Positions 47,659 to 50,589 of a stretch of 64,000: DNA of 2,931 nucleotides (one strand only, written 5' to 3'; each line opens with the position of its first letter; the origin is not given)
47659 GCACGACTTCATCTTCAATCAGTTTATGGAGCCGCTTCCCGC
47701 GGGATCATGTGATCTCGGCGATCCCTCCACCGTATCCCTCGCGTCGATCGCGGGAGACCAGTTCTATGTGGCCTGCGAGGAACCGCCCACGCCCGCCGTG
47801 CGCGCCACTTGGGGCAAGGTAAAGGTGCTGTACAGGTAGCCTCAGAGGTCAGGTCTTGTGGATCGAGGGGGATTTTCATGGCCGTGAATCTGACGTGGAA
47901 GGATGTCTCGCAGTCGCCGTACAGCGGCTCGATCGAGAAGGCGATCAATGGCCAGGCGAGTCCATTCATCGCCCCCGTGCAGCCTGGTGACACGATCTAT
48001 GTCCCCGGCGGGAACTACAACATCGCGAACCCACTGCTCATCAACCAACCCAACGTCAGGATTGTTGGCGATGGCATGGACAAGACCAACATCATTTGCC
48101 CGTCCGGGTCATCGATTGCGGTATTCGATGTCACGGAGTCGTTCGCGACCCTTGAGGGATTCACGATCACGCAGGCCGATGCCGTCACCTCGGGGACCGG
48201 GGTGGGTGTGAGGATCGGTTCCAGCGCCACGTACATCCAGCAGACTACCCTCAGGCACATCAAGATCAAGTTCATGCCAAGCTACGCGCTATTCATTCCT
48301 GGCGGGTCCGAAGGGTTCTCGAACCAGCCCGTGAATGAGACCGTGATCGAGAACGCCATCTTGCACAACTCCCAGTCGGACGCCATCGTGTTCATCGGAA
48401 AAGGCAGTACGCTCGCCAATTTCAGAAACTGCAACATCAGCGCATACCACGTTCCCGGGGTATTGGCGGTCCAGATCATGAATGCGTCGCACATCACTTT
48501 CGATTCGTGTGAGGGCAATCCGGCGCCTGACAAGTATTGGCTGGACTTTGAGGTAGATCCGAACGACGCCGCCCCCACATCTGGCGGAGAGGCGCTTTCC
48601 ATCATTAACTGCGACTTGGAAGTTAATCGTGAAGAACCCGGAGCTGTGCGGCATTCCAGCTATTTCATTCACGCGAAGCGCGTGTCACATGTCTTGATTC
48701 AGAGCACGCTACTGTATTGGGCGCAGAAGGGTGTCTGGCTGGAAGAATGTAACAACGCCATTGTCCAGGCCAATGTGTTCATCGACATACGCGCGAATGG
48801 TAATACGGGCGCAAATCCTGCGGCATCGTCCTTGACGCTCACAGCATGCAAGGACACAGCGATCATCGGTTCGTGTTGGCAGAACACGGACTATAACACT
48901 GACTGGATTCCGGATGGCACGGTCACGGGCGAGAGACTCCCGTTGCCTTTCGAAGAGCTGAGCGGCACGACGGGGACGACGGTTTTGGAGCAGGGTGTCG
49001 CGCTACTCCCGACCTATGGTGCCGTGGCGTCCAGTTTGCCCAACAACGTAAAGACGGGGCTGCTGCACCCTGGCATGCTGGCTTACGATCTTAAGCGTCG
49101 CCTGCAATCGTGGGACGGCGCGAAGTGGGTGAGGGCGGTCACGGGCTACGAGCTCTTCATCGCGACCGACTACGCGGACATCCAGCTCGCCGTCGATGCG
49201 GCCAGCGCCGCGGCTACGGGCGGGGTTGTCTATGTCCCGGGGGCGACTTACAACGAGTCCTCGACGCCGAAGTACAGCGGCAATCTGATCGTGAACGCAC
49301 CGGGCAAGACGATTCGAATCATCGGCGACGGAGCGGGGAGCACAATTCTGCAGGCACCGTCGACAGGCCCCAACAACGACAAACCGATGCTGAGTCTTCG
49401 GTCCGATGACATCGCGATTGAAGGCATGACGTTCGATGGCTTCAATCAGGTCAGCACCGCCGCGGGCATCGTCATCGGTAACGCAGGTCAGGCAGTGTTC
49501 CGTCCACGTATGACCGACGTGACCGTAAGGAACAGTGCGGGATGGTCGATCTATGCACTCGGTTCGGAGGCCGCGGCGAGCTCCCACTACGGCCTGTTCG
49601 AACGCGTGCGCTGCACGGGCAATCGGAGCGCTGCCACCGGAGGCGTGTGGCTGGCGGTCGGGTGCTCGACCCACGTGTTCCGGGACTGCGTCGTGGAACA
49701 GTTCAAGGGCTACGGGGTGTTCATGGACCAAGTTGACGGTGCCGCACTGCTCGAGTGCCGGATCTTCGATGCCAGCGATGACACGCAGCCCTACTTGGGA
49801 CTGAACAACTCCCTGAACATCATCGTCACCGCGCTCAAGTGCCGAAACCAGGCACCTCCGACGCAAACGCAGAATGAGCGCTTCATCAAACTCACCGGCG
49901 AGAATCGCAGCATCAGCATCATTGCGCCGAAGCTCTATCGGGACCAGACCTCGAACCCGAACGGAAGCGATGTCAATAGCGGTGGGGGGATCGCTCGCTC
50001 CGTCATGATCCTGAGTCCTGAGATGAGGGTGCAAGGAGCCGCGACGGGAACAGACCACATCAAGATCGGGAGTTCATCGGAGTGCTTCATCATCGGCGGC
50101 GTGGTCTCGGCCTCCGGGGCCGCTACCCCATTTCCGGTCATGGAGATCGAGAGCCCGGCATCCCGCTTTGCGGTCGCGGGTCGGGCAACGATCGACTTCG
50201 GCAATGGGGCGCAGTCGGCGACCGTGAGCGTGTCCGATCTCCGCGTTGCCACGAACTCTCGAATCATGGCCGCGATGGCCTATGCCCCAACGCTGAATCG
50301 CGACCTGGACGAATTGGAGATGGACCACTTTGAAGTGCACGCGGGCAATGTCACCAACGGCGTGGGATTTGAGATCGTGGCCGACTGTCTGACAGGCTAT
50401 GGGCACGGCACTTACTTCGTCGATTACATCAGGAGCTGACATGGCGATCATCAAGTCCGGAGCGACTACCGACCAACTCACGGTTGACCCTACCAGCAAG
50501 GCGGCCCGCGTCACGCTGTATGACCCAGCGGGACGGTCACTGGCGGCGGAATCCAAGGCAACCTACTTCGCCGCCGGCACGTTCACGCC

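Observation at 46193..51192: Low-GC ~4.8-kb island bounded by ~90-bp direct repeats that duplicate the 3' end of the upstream gene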

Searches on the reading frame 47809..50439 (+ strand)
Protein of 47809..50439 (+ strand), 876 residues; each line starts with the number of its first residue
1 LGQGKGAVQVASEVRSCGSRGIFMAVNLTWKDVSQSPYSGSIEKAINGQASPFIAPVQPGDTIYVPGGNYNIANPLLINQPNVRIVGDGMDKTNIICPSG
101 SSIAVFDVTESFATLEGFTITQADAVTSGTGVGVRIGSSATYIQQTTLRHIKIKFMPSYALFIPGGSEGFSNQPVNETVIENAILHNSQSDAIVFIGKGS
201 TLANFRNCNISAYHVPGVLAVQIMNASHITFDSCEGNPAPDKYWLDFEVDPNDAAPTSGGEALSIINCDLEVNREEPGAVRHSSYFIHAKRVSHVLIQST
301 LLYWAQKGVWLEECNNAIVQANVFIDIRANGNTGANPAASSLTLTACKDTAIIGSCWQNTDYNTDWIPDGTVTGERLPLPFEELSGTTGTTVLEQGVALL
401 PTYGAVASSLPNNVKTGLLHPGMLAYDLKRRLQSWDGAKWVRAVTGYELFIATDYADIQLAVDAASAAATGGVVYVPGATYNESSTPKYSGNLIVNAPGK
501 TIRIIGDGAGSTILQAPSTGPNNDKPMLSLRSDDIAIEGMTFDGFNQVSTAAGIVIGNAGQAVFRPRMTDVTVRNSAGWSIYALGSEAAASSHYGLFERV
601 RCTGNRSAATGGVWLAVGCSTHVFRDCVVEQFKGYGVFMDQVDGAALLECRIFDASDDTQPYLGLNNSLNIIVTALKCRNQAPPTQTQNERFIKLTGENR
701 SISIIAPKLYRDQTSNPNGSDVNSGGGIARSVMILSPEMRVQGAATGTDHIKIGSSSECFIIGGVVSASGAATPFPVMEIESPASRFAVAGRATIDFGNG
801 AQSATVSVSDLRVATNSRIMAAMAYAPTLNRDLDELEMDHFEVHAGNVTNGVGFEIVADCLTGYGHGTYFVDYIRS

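Call 9: search_protein_families(library=pfam, proteins=[window:47809-50439:+], max_evalue=0.01)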
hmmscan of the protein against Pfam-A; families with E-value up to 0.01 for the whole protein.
window:47809-50439:+ (876 aa): 3 families
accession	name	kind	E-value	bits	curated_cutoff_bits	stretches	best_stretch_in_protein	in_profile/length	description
PF13229.12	Beta_helix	-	6.8e-13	49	25.9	2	536-656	35-138/158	Right handed beta helix region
PF12708.12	Pect-lyase_RHGA_epim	-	6.8e-07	29.7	27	1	57-208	31-181/213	Rhamnogalacturonase A/epimerase, pectate lyase-like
PF01095.25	Pectinesterase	-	0.0022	17.3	27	0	62-103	31-71/298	Pectinesterase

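Call 10: search_protein_families(library=phrogs, proteins=[window:47809-50439:+], max_evalue=0.01)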
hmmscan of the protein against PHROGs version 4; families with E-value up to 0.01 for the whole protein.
window:47809-50439:+ (876 aa): 1 family
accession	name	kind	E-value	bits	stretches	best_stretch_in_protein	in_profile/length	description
phrog_34028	-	unknown function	1.5e-05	24.8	1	29-106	301-371/503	-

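Call 25: find_homologous_proteins(query=window:47878-50439:+)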
Query window:47878-50439:+ (853 aa): 1 proteins with E <= 0.001 among 8000 candidates.
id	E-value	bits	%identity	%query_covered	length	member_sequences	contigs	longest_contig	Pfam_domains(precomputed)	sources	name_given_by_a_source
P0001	0.0e+0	1939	100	100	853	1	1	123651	PF13229.13,PF12708.13,PF22842.4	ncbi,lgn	-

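Call 28: find_encoding_contigs(protein=P0008, flank=10000, max_places=4)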
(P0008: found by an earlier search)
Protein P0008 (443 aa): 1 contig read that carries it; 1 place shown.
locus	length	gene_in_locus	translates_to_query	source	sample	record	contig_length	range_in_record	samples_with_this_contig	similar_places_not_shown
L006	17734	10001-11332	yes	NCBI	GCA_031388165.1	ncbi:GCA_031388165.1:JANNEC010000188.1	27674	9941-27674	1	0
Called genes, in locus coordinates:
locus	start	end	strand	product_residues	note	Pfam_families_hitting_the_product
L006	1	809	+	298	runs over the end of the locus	PF10418:DHODB_Fe-S_bind (faint)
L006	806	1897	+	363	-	PF01180:DHO_dh, PF03060:NMO (faint)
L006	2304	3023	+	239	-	PF00215:OMPdecase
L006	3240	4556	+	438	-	-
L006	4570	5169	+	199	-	-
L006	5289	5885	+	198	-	PF04542:Sigma70_r2, PF08281:Sigma70_r4_2, PF04545:Sigma70_r4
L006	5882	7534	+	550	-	PF13620:CarboxypepD_reg, PF13715:CarbopepD_reg_2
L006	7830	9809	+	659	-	PF03169:OPT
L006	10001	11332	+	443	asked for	-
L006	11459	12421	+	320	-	PF01073:3Beta_HSD (weak), PF01370:Epimerase, PF02719:Polysacc_synt_2, PF04321:RmlD_sub_bind, PF16363:GDP_Man_Dehyd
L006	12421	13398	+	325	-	PF01073:3Beta_HSD (weak), PF01370:Epimerase, PF04321:RmlD_sub_bind, PF16363:GDP_Man_Dehyd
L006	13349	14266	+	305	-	PF01522:Polysacc_deac_1, PF11959:DUF3473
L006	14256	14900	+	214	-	PF08003:Methyltransf_9 (weak), PF02353:CMAS (weak), PF13489:Methyltransf_23, PF06325:PrmA (faint), PF13847:Methyltransf_31, PF08241:Methyltransf_11, PF08242:Methyltransf_12, PF13649:Methyltransf_25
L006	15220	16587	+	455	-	PF03721:UDPG_MGDP_dh_N, PF00984:UDPG_MGDP_dh, PF03720:UDPG_MGDP_dh_C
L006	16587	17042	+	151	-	PF00908:dTDP_sugar_isom, PF05523:FdtA (weak), PF14667:Polysacc_synt_C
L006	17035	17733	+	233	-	?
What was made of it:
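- Checked: The 34-56 kb flanks are syntenic with L006, whose precomputed Pfam annotation lists no recombinase (call 28).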

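Call 29: find_encoding_contigs(protein=P0011, flank=10000, max_places=4)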
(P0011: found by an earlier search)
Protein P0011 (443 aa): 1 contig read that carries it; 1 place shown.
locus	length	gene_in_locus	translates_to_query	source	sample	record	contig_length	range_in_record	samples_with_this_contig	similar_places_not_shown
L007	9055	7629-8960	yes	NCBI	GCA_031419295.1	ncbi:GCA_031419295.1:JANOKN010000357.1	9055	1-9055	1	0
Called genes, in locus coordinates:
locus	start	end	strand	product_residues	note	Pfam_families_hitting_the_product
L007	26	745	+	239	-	PF00215:OMPdecase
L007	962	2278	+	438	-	-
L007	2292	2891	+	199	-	-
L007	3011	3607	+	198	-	PF07638:Sigma70_ECF (faint), PF04542:Sigma70_r2, PF08281:Sigma70_r4_2, PF04545:Sigma70_r4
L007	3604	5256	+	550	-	PF13620:CarboxypepD_reg, PF13715:CarbopepD_reg_2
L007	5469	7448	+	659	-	PF03169:OPT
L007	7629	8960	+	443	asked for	-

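Call 32: find_encoding_contigs(protein=P0016, flank=10000, max_places=3)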
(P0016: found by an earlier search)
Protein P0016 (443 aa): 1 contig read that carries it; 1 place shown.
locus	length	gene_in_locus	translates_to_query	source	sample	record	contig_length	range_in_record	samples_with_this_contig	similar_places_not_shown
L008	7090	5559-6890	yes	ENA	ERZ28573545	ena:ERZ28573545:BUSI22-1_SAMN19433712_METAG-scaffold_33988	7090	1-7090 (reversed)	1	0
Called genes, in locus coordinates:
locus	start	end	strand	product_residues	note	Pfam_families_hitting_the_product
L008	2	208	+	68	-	?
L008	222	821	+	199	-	-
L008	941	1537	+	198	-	PF07638:Sigma70_ECF (faint), PF04542:Sigma70_r2, PF08281:Sigma70_r4_2, PF04545:Sigma70_r4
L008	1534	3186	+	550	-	PF13620:CarboxypepD_reg, PF13715:CarbopepD_reg_2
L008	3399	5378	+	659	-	PF03169:OPT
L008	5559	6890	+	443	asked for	-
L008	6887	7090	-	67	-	?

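Call 33: find_encoding_contigs(protein=P0009, flank=10000, max_places=3)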
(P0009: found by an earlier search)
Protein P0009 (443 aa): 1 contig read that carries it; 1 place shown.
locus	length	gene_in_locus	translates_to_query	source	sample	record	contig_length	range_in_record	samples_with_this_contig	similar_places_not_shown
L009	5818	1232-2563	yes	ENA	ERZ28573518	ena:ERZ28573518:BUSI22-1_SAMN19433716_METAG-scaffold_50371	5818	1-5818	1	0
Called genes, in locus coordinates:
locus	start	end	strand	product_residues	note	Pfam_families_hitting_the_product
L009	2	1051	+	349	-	?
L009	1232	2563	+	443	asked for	-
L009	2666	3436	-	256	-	PF00551:Formyl_trans_N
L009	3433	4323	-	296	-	PF01522:Polysacc_deac_1, PF11959:DUF3473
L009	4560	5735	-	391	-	PF00665:rve (weak)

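Call 34: find_encoding_contigs(protein=P0005, flank=10000, max_places=3)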
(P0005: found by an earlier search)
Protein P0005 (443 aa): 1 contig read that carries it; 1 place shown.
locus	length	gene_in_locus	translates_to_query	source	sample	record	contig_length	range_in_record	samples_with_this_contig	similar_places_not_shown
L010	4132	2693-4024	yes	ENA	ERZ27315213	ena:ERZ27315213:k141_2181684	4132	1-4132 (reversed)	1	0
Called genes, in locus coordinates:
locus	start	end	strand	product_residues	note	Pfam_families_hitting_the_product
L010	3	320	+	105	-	?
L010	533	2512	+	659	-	PF03169:OPT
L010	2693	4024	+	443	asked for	-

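Call 58: search_protein_representatives(protein=window:47878-50439:+)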
Query: 853 residues. Proteins with E-value up to 0.001 (for the whole library): 239; up to 1e-10: 70; up to 1e-30: 8. The best 150 are listed.
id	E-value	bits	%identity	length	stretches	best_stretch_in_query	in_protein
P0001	0.0e+00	1939.1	100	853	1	1-853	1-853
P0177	1.5e-119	416.9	42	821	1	170-756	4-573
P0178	1.1e-86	308.2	33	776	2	350-758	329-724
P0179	5.2e-39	150.5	49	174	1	208-374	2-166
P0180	1.5e-35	139.0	34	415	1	426-754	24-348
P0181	6.5e-33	130.3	34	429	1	428-779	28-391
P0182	3.1e-32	128.1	32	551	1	427-757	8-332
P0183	3.7e-32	127.8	32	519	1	429-759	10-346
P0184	3.7e-30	121.2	32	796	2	765-850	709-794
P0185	4.3e-30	121.0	33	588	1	13-417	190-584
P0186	7.5e-30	120.2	31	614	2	427-743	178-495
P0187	2.5e-29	118.5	31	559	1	428-779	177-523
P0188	4.7e-28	114.2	30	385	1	429-758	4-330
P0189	3.7e-27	111.3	39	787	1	429-637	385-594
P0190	4.7e-26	107.6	64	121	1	3-92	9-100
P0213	2.4e-16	75.5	47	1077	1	740-850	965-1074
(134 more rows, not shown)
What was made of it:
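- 47878..50439 (+): 853-aa protein with two right-handed beta-helix domains (about 1-400 and 427-760) and a C-terminal ~90-aa module (about 760-853) shared with phage proteins. Pfam Beta_helix and Pect-lyase_RHGA_epim (call 9). phmmer shows three separable modules, with the C-terminal one always at the C-terminus of proteins of 100-1077 aa (call 58).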

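Call 74: find_encoding_contigs(protein=P0013, flank=10000, max_places=3)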
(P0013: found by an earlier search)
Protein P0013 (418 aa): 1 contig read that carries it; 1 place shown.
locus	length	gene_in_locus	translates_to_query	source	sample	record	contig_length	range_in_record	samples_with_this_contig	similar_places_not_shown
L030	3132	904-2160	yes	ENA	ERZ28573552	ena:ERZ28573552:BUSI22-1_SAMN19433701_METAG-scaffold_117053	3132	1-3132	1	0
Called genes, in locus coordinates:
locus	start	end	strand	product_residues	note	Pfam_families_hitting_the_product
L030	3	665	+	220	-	?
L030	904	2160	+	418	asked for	-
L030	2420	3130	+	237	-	?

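Call 90: search_protein_families(library=pfam, proteins=[L009:4560-5735:-], max_evalue=0.1)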
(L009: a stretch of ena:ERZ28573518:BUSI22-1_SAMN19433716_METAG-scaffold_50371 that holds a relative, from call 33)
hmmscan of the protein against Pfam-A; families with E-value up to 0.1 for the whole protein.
L009:4560-5735:- (391 aa): 1 family
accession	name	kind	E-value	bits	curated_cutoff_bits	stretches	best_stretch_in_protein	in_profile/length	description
PF00665.32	rve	-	1.3e-05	25.8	32.6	1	167-258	9-101/102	Integrase core domain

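Call 91: search_protein_families(library=ncbifam, proteins=[window:47878-50439:+], max_evalue=0.01)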
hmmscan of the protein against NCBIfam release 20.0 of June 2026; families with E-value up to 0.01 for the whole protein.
window:47878-50439:+ (853 aa): 2 families
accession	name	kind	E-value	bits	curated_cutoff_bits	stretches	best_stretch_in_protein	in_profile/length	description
TIGR03805.1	beta_helix_1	subfamily_domain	3.3e-08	33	141.5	1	33-195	7-155/314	parallel beta-helix domain-containing protein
TIGR04247.1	NosD_copper_fam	subfamily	3e-06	26.1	300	0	31-126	5-94/377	nitrous oxide reductase family maturation protein NosD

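Call 92: find_related_loci(query=window:47878-50439:+, collection=viral_contigs, flank=10000)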
Query window:47878-50439:+ (853 aa) in viral_contigs; peptide patterns used: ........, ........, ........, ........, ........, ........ (x = any residue, [..] = any of these).
1 stretches matched a pattern, but none encodes a relative of the query by tblastn (E <= 1e-3).
